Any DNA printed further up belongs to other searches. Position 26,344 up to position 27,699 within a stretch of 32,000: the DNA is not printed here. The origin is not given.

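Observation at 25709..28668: Uncharacterised three-gene cassette: polytopic membrane protein, GTPase-like P-loop NTPase, orphan protein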

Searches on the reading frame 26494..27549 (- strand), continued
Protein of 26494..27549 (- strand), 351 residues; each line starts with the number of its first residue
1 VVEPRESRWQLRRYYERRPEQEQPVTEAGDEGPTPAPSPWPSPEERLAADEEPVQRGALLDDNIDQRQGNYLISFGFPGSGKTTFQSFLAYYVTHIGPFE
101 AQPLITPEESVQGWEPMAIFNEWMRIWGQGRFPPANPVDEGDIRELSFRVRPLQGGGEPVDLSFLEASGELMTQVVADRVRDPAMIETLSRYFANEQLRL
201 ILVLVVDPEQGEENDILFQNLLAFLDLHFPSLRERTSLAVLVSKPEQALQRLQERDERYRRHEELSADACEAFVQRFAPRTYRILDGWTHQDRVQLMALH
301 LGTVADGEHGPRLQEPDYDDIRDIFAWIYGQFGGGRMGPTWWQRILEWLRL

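Call 24: search_protein_families(library=pfam, proteins=[L004:6951-8168:+, L008:6948-7988:+, L011:2731-4176:+, L002:7152-8219:+, L003:7056-7961:+, L006:9077-9931:+, L011:619-1695:+, L008:4910-5965:+, L003:4935-5975:+], max_evalue=1)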
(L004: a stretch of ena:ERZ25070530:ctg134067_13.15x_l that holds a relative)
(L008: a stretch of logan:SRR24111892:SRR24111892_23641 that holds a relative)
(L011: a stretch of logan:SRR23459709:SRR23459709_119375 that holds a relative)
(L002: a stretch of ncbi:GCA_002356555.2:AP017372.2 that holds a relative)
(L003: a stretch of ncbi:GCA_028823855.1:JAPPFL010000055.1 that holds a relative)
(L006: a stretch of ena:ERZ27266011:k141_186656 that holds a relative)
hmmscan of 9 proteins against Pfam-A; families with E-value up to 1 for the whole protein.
L004:6951-8168:+ (405 aa): 1 family
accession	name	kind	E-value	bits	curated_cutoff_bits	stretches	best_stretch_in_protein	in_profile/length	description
PF14755.11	Nsp2_AV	-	0.11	13.2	20.8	1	242-333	30-122/148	Nsp2, transmembrane domain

L008:6948-7988:+ (346 aa): 1 family
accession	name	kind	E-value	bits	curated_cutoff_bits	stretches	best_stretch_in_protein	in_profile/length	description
PF05929.16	Phage_GPO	-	0.18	11.8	33.6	1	216-299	174-257/268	Phage capsid scaffolding protein (GPO) serine peptidase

L011:2731-4176:+ (481 aa): 2 families
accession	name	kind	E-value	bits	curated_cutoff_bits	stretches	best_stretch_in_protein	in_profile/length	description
PF21001.2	YqiJ_N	-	0.038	14.6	23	1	312-352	37-77/116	Inner membrane protein YqiJ, N-terminal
PF09486.15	HrpB7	-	0.77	10.6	29.7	0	254-300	83-129/157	Bacterial type III secretion protein (HrpB7)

L002:7152-8219:+ (355 aa): 0 families

L003:7056-7961:+ (301 aa): 4 families
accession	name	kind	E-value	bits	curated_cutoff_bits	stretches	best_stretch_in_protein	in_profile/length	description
PF23991.1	DUF7310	-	0.0063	17.4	40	1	217-254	18-55/83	Coiled-coil region of unknown function (DUF7310)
PF14389.11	Lzipper-MIP1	-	0.14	12.9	32.2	1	213-252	41-81/84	Leucine-zipper of ternary complex factor MIP1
PF04102.17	SlyX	-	0.33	12.1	30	1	229-249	3-23/67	SlyX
PF19629.4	DUF6133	-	0.35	11.5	27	1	275-290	24-39/65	Family of unknown function (DUF6133)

L006:9077-9931:+ (284 aa): 0 families

L011:619-1695:+ (358 aa): 5 families
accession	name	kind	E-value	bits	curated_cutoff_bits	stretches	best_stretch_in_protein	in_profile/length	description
PF21329.2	CYP38_PsbQ-like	-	0.057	14.4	27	0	107-181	17-93/117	Peptidyl-prolyl cis-trans isomerase CYP38-like, PsbQ-like domain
PF17109.10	Goodbye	-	0.061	14.2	24.8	1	98-185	16-104/120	fungal STAND N-terminal Goodbye domain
PF19775.4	DUF6261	-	0.072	13.4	27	1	194-243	97-146/154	Family of unknown function (DUF6261)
PF12317.13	IFT46_B_C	-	0.2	11.8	22.2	1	208-253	81-126/211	Intraflagellar transport complex B protein 46 C terminal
PF15706.10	TMEM132_C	-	0.72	10.1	27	0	35-66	33-64/87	TMEM132 C-terminal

L008:4910-5965:+ (351 aa): 2 families
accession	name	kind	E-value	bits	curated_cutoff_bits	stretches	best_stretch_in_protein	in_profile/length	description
PF03124.20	EXS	-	0.11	12.3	25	1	13-114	55-141/330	EXS family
PF10329.14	DUF2417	-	0.33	10.8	25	1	16-82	83-148/234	Region of unknown function (DUF2417)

L003:4935-5975:+ (346 aa): 0 families

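Call 27: find_related_loci(query=A1, collection=genome_contigs, flank=8000)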
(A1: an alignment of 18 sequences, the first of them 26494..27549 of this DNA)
Query A1 (351 aa) in genome_contigs; peptide patterns used: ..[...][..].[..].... (x = any residue, [..] = any of these).
362 stretches matched a pattern; 21 encode a relative of the query (tblastn E <= 1e-3); 21 distinct loci.
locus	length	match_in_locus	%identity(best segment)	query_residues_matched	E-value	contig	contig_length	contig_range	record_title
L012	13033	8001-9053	92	1-351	0e+0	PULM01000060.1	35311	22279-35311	MAG: Ectothiorhodospiraceae bacterium isolate B1Sed10_46R1 B1-Sed10-C874, whole genome shotgun sequence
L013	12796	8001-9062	73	1-351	1e-169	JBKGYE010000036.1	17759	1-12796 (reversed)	MAG: Halorhodospira sp. isolate C1M08_22 NODE_1764_length_17759_cov_16.342296, whole genome shotgun sequence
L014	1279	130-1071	67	37-350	9e-144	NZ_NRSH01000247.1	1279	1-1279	Halorhodospira neutriphila strain DSM 15116 scaffold0247, whole genome shotgun sequence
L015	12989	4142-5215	68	1-350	7e-158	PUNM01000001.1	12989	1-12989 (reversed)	MAG: Ectothiorhodospiraceae bacterium isolate B1Sed10_188R1 B1-Sed10-C6198, whole genome shotgun sequence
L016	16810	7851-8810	54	34-350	3e-119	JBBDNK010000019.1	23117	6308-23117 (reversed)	MAG: Aquisalimonadaceae bacterium isolate LejiaB_62_64 Lejia_B_2671_length_23117_cov_40, whole genome shotgun sequence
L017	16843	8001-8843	56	70-350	4e-109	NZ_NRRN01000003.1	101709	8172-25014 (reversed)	Halorhodospira abdelmalekii strain DSM 2110 scaffold0003, whole genome shotgun sequence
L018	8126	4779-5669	41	54-350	3e-76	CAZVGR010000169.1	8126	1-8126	MAG TPA_asm: uncultured Anaerolinea sp. isolate SRP304446_co1_50 genome assembly, contig: NODE_6257_length_8126_cov_33.4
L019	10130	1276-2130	41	61-346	5e-70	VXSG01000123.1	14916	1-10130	MAG: Boseongicola sp. SB0665_bin_10 NODE_1759_length_14916_cov_12.560729, whole genome shotgun sequence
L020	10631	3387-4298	40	30-350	2e-69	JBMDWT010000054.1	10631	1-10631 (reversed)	MAG: Amaricoccus sp. isolate FBaNitRs1_25 FBaNitRs1_contig54, whole genome shotgun sequence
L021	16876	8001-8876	42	61-348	1e-68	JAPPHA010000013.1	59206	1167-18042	MAG: Paracoccaceae bacterium isolate RHO1_bin_6 NODE_1154_length_59206_cov_35.873409, whole genome shotgun sequence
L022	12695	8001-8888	39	41-345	5e-67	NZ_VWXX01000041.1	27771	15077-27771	Thiohalocapsa marina strain DSM 19078 NODE_41_length_27771_cov_30.9955, whole genome shotgun sequence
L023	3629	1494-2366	40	57-346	1e-66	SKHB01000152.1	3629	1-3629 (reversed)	MAG: Microbacteriaceae bacterium isolate CSBr16_181R1 CSBr16-48148, whole genome shotgun sequence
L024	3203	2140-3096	39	38-350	2e-66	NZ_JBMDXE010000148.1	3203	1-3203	MAG: Rhodopseudomonas sp. isolate FBaRs1_18 FBaRs1_contig148, whole genome shotgun sequence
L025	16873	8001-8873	39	60-350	2e-63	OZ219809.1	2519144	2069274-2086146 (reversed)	MAG: Paracoccaceae bacterium isolate e121fc68-17be-4000-b8c3-be365e4aa48a genome assembly, chromosome: 1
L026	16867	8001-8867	38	61-345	4e-60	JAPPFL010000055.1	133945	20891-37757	MAG: Albidovulum sp. isolate RHO1_bin_2 NODE_271_length_133945_cov_21.602786, whole genome shotgun sequence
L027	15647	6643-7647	34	34-349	5e-56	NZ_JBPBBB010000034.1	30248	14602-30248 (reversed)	Roseovarius tibetensis strain CGMCC 1.16230 NODE_34_length_30248_cov_329.612807, whole genome shotgun sequence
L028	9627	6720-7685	31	28-349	1e-51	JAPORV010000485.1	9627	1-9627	MAG: Aestuariivita sp. isolate CAR1_bin_7 NODE_2349_length_9627_cov_28.3968, whole genome shotgun sequence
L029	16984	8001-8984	32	20-349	7e-51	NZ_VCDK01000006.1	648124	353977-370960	Shimia ponticola strain WX04 contig6, whole genome shotgun sequence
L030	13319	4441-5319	33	58-349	3e-50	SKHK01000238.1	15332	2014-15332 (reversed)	MAG: Rhodobacteraceae bacterium isolate CSBr16_201 CSBr16-3528, whole genome shotgun sequence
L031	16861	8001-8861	31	66-350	6e-47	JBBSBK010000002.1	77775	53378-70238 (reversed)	MAG: Rhodobacterales bacterium isolate La6_metabat2.122 La6_metabat2.122_K_1155779_L_77775_cov_64.0871, whole genome sho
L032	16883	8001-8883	36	54-345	7e-41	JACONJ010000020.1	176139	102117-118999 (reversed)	MAG: Rhodobacteraceae bacterium isolate GM7ARB1 GM7ARB_Ga0325872_120, whole genome shotgun sequence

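Call 36: find_encoding_contigs(protein=P0018, flank=6000, max_places=2)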
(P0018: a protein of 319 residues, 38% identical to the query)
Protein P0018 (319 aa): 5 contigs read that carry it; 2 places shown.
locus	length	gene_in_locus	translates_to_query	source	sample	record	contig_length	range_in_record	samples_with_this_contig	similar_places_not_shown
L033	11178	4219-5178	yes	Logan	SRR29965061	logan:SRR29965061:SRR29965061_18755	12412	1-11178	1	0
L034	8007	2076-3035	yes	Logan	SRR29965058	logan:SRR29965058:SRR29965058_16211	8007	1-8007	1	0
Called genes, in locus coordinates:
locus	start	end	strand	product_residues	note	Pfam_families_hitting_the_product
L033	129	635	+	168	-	-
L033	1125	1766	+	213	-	PF13590:DUF4136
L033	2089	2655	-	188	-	PF12307:DUF3631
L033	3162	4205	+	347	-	-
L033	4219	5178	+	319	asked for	PF19975:DO-GTPase1 (faint)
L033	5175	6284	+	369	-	-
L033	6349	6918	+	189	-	PF07510:GmrSD_C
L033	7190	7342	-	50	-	-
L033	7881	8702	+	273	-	-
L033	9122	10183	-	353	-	PF12307:DUF3631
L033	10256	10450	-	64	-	PF05930:Phage_AlpA, PF12728:HTH_17 (weak)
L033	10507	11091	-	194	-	-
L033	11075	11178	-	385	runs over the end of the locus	PF13356:Arm-DNA-bind_3, PF22022:Phage_int_M, PF00589:Phage_integrase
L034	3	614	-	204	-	?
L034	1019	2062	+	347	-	-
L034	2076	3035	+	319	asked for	PF19975:DO-GTPase1 (faint)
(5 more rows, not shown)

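Call 37: find_encoding_contigs(protein=P0015, flank=6000, max_places=1)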
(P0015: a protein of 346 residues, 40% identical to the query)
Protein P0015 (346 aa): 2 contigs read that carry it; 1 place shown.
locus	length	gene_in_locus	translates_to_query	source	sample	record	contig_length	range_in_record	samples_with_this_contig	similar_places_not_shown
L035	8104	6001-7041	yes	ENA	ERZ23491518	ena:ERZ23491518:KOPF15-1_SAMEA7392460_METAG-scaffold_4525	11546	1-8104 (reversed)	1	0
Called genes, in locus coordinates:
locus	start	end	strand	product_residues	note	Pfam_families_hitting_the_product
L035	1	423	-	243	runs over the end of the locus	-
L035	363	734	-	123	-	-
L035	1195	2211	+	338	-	PF13606:Ank_3 (faint), PF12796:Ank_2, PF00023:Ank (faint), PF12796:Ank_2, PF13637:Ank_4, PF13857:Ank_5 (weak)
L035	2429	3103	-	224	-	PF14237:GYF_2, PF05656:DUF805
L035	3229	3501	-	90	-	-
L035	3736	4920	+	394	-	PF01471:PG_binding_1, PF13365:Trypsin_2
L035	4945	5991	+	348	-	-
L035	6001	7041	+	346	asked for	-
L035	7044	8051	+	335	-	-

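Call 41: search_protein_families(library=pfam, proteins=[L016:5752-6366:+, L016:10088-11218:-, L018:585-2393:-, L018:7269-8102:-, L019:3531-4223:-, L019:4321-5148:-, L020:1125-1841:+, L020:5488-5997:-, L020:6145-6999:-, L021:5605-6564:-], max_evalue=0.001)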
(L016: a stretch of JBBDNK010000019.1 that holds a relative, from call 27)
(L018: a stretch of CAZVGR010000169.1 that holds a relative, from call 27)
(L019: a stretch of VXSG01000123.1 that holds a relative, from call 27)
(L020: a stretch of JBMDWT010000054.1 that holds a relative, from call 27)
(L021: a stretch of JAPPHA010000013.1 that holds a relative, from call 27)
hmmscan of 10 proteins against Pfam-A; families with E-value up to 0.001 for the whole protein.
L016:5752-6366:+ (204 aa): 0 families

L016:10088-11218:- (376 aa): 1 family
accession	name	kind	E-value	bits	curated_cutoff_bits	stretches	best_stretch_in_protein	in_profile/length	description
PF08843.17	AbiEii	-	9.9e-34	117.7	22.5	1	78-283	2-216/238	Nucleotidyl transferase AbiEii toxin, Type IV TA system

L018:585-2393:- (602 aa): 6 families
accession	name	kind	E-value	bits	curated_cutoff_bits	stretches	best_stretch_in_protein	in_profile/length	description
PF08241.18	Methyltransf_11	-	2.4e-10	41.4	21.2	1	45-142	2-95/95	Methyltransferase domain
PF08242.18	Methyltransf_12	-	2.4e-10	41.4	30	1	45-140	2-98/98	Methyltransferase domain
PF13489.12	Methyltransf_23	-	6.4e-10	39.4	27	1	37-146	20-120/164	Methyltransferase domain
PF13649.12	Methyltransf_25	-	1.8e-09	38.6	27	1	43-138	1-97/97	Methyltransferase domain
PF13395.12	HNH_4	-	4.6e-06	26.9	22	1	449-496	1-52/54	HNH endonuclease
PF05724.17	TPMT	-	0.00021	21.5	26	0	37-182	34-192/218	Thiopurine S-methyltransferase (TPMT)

L018:7269-8102:- (277 aa): 2 families
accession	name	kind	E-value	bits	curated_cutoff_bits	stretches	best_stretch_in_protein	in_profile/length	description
PF00873.25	ACR_tran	-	9.3e-53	179.7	28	1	8-258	772-1020/1021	AcrB/AcrD/AcrF family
PF03176.21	MMPL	-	4.2e-11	42.8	20.5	1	52-258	92-302/333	MMPL family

L019:3531-4223:- (230 aa): 1 family
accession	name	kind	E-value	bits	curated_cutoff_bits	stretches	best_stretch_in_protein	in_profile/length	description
PF08843.17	AbiEii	-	1.9e-18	67.7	22.5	1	26-213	13-234/238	Nucleotidyl transferase AbiEii toxin, Type IV TA system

L019:4321-5148:- (275 aa): 0 families

L020:1125-1841:+ (238 aa): 1 family
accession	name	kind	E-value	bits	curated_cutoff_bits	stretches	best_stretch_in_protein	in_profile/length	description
PF00565.23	SNase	-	5.5e-12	46.5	21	1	50-152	1-106/107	Staphylococcal nuclease homologue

L020:5488-5997:- (169 aa): 2 families
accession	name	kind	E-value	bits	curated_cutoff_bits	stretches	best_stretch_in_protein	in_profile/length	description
PF13380.12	CoA_binding_2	-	1.7e-32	112.7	22.8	1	25-148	1-115/116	CoA binding domain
PF02629.25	CoA_binding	-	0.00011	23.3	22.3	1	24-117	3-92/97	CoA binding domain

L020:6145-6999:- (284 aa): 2 families
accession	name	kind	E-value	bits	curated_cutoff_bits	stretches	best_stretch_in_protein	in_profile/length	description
PF00588.24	SpoU_methylase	-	3e-33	115.3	29.7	1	134-277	2-142/142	SpoU rRNA Methylase family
PF08032.17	SpoU_sub_bind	-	6.9e-06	26.7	22.8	1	47-117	1-73/76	RNA 2'-O ribose methyltransferase substrate binding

L021:5605-6564:- (319 aa): 2 families
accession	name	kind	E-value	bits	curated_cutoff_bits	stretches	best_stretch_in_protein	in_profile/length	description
PF13358.12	DDE_3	-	1.3e-17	64.4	28.6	1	154-295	2-141/146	DDE superfamily endonuclease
PF13565.12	HTH_32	-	9.3e-10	39.4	33.7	1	43-106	4-66/73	Homeodomain-like domain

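Call 42: search_protein_families(library=pfam, proteins=[L021:10438-11766:-, L021:2282-4393:+, L022:5573-6619:+, L022:10698-11147:+, L022:11160-11945:+, L025:5640-6677:-, L025:9866-10306:-, L025:10601-11593:-, L027:9010-10182:-, L027:5065-5502:+], max_evalue=0.001)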
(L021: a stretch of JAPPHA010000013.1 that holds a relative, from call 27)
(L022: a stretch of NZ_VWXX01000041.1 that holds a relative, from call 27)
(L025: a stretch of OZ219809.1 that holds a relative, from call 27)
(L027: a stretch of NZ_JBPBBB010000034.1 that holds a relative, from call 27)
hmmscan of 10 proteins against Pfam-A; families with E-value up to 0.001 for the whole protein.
L021:10438-11766:- (442 aa): 1 family
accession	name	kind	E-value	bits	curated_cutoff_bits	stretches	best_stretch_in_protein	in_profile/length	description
PF14088.11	DUF4268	-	0.00019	21.9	27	1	300-432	3-138/140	Domain of unknown function (DUF4268)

L021:2282-4393:+ (703 aa): 4 families
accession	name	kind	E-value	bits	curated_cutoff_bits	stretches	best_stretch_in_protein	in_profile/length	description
PF02463.25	SMC_N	-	4.3e-17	62.7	40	1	15-671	2-204/220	RecF/RecN/SMC N terminal domain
PF13476.12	AAA_23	-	2.5e-07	32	27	1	17-313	1-188/201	AAA domain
PF13175.12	AAA_15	-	6.9e-05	23.1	32.1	1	15-60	3-46/374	AAA ATPase domain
PF13514.12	AAA_27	-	0.00093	19.3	22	0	14-98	2-87/206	AAA domain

L022:5573-6619:+ (348 aa): 0 families

L022:10698-11147:+ (149 aa): 1 family
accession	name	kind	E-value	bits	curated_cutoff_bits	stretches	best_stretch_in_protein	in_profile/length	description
PF08837.16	DUF1810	-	8.3e-60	201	25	1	8-142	2-136/136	Protein of unknown function (DUF1810)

L022:11160-11945:+ (261 aa): 0 families

L025:5640-6677:- (345 aa): 1 family
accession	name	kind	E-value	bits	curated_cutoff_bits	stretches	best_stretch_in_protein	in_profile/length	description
PF00291.31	PALP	-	6e-67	226.5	35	1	9-306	3-295/295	Pyridoxal-phosphate dependent enzyme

L025:9866-10306:- (146 aa): 0 families

L025:10601-11593:- (330 aa): 2 families
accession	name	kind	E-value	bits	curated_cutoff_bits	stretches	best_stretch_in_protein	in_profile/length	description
PF08240.17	ADH_N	-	5.2e-12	46.4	23.5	1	29-116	2-104/104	Alcohol dehydrogenase GroES-like domain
PF00107.32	ADH_zinc_N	-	5.6e-10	39.7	31.8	1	160-274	1-116/129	Zinc-binding dehydrogenase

L027:9010-10182:- (390 aa): 0 families

L027:5065-5502:+ (145 aa): 1 family
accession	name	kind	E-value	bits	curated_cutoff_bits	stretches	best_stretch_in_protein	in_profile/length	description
PF05016.21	ParE_toxin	-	5e-11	43.5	23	1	3-74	1-71/89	ParE toxin of type II toxin-antitoxin system, parDE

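Call 43: search_protein_families(library=pfam, proteins=[L028:4881-5291:+, L028:4017-4541:-, L028:174-1829:-, L029:5126-6622:+, L029:10368-10997:-, L030:1573-2874:+, L030:6854-9694:+, L031:4984-6639:+, L031:10376-11350:+, L032:4952-6370:+], max_evalue=0.001)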
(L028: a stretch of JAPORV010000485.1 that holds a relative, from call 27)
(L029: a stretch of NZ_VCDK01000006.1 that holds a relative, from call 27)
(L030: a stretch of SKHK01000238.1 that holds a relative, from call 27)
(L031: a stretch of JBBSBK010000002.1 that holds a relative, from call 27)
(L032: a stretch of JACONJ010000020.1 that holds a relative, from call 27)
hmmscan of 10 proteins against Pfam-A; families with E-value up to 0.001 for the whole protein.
L028:4881-5291:+ (136 aa): 0 families

L028:4017-4541:- (174 aa): 0 families

L028:174-1829:- (551 aa): 3 families
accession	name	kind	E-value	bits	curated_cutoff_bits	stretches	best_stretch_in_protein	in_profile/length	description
PF00884.28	Sulfatase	-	1.5e-43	149.7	25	1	2-380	2-298/301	Sulfatase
PF16347.10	SGSH_C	-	3.5e-17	63.4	29.3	1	328-487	1-151/154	N-sulphoglucosamine sulphohydrolase, C-terminal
PF01663.27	Phosphodiest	-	1.6e-11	44.8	23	2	293-450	189-329/342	Type I phosphodiesterase / nucleotide pyrophosphatase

L029:5126-6622:+ (498 aa): 2 families
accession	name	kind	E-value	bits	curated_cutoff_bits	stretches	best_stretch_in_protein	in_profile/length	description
PF01645.23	Glu_synthase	-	2.2e-88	297.3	20.4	1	147-465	67-368/369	Conserved region in glutamate synthase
PF01070.24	FMN_dh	-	0.00079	19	24.9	0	355-410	261-311/350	FMN-dependent dehydrogenase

L029:10368-10997:- (209 aa): 1 family
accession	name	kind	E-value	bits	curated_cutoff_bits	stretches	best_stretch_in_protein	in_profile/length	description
PF00445.23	Ribonuclease_T2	-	1.4e-14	55.1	26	1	26-183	1-180/188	Ribonuclease T2 family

L030:1573-2874:+ (433 aa): 1 family
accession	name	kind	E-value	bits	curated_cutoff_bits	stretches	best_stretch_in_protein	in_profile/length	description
PF06808.19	DctM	-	6.8e-83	279.2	23.8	1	11-425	2-413/413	Tripartite ATP-independent periplasmic transporter, DctM component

L030:6854-9694:+ (946 aa): 1 family
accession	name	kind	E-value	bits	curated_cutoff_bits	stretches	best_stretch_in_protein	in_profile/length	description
PF08239.17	SH3_3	-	8.9e-08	32.7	27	1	782-828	2-53/54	Bacterial SH3 domain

L031:4984-6639:+ (551 aa): 1 family
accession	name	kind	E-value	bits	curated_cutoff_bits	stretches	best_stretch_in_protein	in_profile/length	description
PF00528.27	BPD_transp_1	-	7.5e-12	45.8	26.4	1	81-269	1-174/184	Binding-protein-dependent transport system inner membrane component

L031:10376-11350:+ (324 aa): 2 families
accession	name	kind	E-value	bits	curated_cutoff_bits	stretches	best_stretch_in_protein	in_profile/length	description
PF00589.27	Phage_integrase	-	7.2e-22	78.4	27.1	1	157-299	24-169/172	Phage integrase family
PF22022.2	Phage_int_M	-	9.2e-19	67.9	27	1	60-123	33-96/96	Phage integrase central domain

L032:4952-6370:+ (472 aa): 3 families
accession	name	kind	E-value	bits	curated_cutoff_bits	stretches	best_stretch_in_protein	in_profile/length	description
PF00919.26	UPF0004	-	1e-33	115.6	27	1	34-133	1-98/98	Uncharacterized protein family UPF0004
PF04055.27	Radical_SAM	-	2.3e-28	99.9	29.5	1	183-355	3-166/166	Radical SAM superfamily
PF01938.26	TRAM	-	0.00021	21.5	21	1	408-468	2-61/61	TRAM domain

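Call 83: search_dna_similar(query=window:26494-27549:-, collection=plasmids, mode=protein, max_evalue=0.001, max_rows=15)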
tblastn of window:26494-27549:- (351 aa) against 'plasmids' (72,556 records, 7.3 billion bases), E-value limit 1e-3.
No match.

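Call 84: search_dna_similar(query=window:26494-27549:-, collection=phages, mode=protein, max_evalue=0.001, max_rows=10)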
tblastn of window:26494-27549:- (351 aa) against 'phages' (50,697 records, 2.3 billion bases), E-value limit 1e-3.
No match.
